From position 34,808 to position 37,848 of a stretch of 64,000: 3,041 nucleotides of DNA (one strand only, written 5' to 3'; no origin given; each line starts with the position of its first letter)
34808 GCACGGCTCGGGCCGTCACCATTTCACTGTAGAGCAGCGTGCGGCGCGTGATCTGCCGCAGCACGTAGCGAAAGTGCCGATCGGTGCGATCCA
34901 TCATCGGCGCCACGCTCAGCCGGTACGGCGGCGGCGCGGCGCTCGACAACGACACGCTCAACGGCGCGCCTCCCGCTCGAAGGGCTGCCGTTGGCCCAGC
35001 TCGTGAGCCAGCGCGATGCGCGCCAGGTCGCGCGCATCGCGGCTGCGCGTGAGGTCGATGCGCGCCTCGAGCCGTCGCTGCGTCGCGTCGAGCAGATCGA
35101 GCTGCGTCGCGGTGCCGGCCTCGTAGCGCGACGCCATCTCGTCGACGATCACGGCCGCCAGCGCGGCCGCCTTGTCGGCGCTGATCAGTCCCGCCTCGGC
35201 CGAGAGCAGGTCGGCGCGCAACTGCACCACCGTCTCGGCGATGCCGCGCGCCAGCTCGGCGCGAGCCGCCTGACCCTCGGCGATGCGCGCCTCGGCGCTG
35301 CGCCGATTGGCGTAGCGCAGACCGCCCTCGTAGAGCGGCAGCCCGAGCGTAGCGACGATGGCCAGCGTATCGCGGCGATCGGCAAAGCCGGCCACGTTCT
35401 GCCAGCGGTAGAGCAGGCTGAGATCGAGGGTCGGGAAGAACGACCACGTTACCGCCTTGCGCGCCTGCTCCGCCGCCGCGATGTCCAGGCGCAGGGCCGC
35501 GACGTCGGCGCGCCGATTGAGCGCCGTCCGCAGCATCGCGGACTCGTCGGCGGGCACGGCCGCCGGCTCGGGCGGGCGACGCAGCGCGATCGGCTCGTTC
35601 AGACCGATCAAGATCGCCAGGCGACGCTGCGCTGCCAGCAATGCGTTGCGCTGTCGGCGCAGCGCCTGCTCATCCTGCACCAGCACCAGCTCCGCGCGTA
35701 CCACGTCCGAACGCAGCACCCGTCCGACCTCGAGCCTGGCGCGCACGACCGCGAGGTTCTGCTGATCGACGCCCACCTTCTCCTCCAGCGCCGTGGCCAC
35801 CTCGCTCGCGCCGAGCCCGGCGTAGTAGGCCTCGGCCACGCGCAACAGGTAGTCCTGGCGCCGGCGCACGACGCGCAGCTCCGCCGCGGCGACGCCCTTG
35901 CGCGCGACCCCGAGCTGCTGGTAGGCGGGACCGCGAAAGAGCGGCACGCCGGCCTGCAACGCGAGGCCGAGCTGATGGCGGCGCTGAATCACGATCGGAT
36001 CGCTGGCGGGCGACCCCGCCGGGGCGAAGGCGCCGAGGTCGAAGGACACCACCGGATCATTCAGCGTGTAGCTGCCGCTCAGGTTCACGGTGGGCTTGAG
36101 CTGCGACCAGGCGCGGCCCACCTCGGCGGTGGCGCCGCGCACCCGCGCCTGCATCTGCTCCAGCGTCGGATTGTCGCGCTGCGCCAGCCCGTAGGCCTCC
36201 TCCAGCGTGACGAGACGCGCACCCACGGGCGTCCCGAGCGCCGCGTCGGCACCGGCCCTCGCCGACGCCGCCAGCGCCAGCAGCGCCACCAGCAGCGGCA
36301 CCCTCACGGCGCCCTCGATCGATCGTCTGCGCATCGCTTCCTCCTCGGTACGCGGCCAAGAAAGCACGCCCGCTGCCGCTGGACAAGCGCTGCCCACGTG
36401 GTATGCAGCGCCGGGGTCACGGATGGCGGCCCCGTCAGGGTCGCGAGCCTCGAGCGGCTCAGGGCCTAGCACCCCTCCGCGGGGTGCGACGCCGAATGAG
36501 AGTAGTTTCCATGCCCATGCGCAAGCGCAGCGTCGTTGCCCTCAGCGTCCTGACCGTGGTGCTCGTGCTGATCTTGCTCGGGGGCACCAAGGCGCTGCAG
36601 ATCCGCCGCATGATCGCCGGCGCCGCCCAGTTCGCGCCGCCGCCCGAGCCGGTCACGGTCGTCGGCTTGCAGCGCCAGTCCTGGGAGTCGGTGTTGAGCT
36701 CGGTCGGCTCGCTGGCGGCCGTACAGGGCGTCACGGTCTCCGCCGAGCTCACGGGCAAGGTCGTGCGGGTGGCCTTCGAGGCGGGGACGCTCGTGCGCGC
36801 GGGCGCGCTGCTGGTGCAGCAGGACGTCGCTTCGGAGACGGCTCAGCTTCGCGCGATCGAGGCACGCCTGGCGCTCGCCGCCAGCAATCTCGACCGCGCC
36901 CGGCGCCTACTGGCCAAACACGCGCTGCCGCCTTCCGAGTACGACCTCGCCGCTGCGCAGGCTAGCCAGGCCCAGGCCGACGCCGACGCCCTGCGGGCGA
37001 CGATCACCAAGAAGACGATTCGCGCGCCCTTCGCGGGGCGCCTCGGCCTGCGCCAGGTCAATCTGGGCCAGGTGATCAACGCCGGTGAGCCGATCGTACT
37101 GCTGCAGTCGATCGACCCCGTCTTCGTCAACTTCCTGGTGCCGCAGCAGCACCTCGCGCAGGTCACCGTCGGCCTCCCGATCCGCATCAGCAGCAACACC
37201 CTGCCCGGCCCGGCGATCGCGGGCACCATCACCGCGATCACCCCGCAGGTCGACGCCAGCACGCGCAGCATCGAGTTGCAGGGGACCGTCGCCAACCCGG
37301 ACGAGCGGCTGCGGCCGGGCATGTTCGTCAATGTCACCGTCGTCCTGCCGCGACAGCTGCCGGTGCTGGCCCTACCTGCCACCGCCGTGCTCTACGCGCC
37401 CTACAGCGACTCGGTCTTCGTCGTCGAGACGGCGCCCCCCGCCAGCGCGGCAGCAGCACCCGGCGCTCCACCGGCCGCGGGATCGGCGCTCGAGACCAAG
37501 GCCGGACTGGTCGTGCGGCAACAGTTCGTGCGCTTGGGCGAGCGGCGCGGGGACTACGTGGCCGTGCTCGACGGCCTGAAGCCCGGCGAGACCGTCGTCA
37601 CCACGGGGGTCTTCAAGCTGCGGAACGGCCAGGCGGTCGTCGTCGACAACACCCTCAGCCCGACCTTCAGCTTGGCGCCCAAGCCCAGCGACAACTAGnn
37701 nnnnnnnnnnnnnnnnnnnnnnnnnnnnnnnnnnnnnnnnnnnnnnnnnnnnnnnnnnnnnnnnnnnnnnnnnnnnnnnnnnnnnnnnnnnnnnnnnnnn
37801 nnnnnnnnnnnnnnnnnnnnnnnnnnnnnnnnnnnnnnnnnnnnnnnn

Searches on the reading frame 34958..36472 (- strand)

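Call 88: search_protein_families(library=pfam, proteins=[window:34958-36472:-], max_evalue=0.001)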
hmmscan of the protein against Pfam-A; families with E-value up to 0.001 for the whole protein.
window:34958-36472:- (504 aa): 1 family
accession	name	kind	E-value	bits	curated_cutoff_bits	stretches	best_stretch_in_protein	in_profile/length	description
PF02321.23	OEP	-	1.4e-46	159.1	22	2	312-493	3-187/187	Outer membrane efflux protein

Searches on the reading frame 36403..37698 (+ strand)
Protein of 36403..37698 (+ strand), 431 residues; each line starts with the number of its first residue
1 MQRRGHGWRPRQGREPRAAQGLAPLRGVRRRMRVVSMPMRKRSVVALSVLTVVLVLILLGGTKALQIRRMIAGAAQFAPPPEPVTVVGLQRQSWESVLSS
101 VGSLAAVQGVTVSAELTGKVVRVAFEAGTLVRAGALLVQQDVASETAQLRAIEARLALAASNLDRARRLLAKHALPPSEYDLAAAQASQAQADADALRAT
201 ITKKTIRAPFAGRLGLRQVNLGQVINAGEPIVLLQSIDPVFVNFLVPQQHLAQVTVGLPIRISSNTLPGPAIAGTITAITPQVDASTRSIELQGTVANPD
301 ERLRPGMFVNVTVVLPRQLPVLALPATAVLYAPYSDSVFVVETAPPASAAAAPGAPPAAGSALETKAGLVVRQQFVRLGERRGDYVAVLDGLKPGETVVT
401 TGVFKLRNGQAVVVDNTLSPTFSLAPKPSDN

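Call 89: search_protein_families(library=pfam, proteins=[window:36403-37698:+], max_evalue=0.00001)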
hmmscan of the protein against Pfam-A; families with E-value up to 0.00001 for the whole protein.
window:36403-37698:+ (431 aa): 2 families
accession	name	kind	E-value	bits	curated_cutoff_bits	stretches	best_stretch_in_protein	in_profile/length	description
PF16576.10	HlyD_D23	-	2.6e-25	89.4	30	1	110-309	20-214/214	Barrel-sandwich domain of CusB or HlyD membrane-fusion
PF13437.12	HlyD_3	-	1.6e-16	61.4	22.2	1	205-306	1-106/106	HlyD family secretion protein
